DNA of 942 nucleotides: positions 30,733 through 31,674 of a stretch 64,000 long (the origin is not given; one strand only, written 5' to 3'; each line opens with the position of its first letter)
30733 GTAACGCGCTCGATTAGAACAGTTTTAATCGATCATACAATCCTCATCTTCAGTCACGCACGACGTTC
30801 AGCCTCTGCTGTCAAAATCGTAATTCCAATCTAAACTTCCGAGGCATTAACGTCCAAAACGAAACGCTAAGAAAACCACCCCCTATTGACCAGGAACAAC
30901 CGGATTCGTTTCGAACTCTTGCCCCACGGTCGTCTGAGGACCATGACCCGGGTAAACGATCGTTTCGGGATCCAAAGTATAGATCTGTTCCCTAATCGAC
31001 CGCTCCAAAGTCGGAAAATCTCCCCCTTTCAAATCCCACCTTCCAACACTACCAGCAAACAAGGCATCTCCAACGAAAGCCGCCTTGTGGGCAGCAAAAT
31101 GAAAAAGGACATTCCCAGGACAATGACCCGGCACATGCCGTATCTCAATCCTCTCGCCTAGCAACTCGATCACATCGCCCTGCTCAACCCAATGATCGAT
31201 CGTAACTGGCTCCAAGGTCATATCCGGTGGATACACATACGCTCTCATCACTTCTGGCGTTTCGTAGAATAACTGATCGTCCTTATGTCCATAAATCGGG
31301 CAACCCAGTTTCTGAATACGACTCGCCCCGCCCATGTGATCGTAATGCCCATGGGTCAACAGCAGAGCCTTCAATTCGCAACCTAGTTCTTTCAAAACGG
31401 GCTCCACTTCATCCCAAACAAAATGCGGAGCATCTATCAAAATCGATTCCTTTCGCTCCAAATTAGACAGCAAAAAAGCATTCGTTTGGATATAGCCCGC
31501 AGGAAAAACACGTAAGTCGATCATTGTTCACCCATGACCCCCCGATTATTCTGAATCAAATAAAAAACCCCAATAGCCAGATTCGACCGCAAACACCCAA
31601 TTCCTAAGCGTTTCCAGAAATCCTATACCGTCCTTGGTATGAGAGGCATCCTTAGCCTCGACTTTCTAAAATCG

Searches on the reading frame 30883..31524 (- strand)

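Call 55: search_protein_families(library=pfam, proteins=[window:30883-31524:-], max_evalue=0.001)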
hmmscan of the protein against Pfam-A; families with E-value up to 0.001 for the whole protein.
window:30883-31524:- (213 aa): 2 families
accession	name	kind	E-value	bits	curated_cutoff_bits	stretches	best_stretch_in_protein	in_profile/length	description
PF00753.33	Lactamase_B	-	1.8e-26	93.7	22.7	1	13-194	5-196/196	Metallo-beta-lactamase superfamily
PF12706.13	Lactamase_B_2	-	2.6e-05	24.3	27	1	49-82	29-65/200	Beta-lactamase superfamily domain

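Call 67: search_protein_families(library=ncbifam, proteins=[window:30883-31524:-], max_evalue=0.001)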
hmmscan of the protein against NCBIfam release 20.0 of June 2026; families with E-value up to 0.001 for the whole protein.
window:30883-31524:- (213 aa): 23 families
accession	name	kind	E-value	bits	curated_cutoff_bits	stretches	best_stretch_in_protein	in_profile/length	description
TIGR03413.1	GSH_gloB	equivalog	1.2e-23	83.8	200.8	2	95-194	69-164/248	hydroxyacylglutathione hydrolase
NF012229.1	bla_class_B_core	domain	2.7e-17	63.2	100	1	10-143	11-138/139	metallo-beta-lactamase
NF033105.1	bla_subclass_B3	equivalog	3e-12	46.4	240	1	38-161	46-173/257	subclass B3 metallo-beta-lactamase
NF041804.1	MBL_fold_SolJ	exception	1.5e-11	43.9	350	1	10-78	14-82/224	solanimycin biosynthesis MBL-fold hydrolase SolJ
NF007597.0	PRK10241.1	equivalog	8.5e-11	41.6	421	1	38-193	30-164/251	hydroxyacylglutathione hydrolase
NF040641.1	bifunc_ST_SDO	equivalog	5.5e-09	35.4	625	1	45-197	196-345/423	bifunctional sulfur transferase/dioxygenase Blh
NF000438.2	blaPOM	exception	5.4e-08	32.3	610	1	37-144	79-189/286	POM family subclass B3 metallo-beta-lactamase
NF012140.0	blaBJP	exception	2.4e-07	29.9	600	1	49-156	92-199/294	BJP family subclass B3 metallo-beta-lactamase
NF000458.2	blaPEDO-2_fam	exception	4.8e-07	29.4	550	1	50-146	90-187/285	PEDO-2 family subclass B3 metallo-beta-lactamase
NF033088.2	bla_subclass_B1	equivalog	8.2e-07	28.9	200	1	11-196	28-202/217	subclass B1 metallo-beta-lactamase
NF012101.1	blaGOB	exception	3.3e-06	26.6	560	1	50-145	90-186/290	GOB family subclass B3 metallo-beta-lactamase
NF033184.1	B3_Acin_new1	exception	3.9e-06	26.2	580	1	25-139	58-176/283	putative subclass B3 metallo-beta-lactamase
NF000469.2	CAR_gen_B3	exception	7.5e-06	25.1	500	1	43-160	102-221/311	CAR family subclass B3 metallo-beta-lactamase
NF040470.1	blaEAM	exception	8.8e-06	24.9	660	1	50-142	119-214/318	EAM family subclass B3 metallo-beta-lactamase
NF000457.2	blaPEDO-1_fam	exception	1e-05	25.1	550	1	50-143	90-184/286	PEDO-1 family subclass B3 metallo-beta-lactamase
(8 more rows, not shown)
